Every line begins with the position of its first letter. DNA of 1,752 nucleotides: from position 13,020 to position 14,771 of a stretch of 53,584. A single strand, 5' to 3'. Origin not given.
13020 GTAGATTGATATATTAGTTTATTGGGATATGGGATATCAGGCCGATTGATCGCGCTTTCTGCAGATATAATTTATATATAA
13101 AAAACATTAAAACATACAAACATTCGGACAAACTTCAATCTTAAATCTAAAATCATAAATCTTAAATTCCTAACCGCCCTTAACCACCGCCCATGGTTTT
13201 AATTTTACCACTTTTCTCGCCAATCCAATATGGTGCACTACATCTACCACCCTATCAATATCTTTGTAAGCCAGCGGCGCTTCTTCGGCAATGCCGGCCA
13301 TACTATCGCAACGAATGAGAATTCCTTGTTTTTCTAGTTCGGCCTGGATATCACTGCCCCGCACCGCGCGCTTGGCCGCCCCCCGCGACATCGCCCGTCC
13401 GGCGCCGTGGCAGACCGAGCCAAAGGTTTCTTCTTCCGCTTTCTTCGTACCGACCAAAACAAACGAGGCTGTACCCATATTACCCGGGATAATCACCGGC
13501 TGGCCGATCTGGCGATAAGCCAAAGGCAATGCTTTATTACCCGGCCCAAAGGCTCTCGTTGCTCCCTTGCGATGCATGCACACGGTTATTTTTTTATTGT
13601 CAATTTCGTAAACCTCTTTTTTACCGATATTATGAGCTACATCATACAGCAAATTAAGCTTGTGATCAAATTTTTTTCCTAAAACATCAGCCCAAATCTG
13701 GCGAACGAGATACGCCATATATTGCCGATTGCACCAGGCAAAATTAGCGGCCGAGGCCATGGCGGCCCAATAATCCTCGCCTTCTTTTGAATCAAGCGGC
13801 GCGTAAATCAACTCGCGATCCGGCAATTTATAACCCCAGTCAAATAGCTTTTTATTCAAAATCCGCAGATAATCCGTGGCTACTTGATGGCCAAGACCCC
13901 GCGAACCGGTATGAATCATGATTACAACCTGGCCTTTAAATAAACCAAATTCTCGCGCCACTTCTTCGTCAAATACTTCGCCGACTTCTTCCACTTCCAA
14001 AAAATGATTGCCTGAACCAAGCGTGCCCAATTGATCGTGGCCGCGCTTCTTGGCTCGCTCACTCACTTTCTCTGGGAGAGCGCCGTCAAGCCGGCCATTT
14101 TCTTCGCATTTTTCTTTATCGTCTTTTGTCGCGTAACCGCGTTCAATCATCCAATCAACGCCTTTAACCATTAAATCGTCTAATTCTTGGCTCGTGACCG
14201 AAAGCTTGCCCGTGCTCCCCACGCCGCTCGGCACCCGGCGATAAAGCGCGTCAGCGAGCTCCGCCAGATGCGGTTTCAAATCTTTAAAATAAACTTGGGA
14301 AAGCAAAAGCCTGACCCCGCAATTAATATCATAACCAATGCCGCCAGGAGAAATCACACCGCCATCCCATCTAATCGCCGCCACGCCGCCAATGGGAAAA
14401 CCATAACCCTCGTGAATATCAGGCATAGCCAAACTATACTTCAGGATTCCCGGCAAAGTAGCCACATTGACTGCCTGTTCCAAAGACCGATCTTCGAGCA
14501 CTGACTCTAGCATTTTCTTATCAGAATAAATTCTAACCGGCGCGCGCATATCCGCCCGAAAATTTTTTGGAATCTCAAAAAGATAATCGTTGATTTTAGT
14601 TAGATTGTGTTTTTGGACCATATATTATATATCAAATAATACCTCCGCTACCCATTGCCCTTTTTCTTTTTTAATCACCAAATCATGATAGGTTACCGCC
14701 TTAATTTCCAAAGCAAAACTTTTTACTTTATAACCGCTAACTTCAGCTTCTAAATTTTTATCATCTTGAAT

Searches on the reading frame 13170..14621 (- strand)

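Call 29: search_protein_families(library=ncbifam, proteins=[window:13170-14621:-], max_evalue=0.00001)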
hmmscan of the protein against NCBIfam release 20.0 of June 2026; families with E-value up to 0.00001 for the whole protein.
window:13170-14621:- (483 aa): 4 families
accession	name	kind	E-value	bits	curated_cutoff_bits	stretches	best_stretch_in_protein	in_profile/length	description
NF038162.1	RtcB_rel_intein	exception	3.1e-207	690.7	1150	2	100-482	578-961/961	intein-containing RtcB family protein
NF007153.0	PRK09588.1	equivalog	2.9e-52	177.9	407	2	186-481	117-372/379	RNA ligase RtcB family protein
TIGR03073.1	release_rtcB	hypoth_equivalog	8.5e-43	146.7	271.8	2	190-476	110-356/356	RNA ligase RtcB family protein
NF052663.1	RtcB_rel_intein2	exception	2.6e-37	129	1050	1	191-481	374-625/626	intein-containing RctB family protein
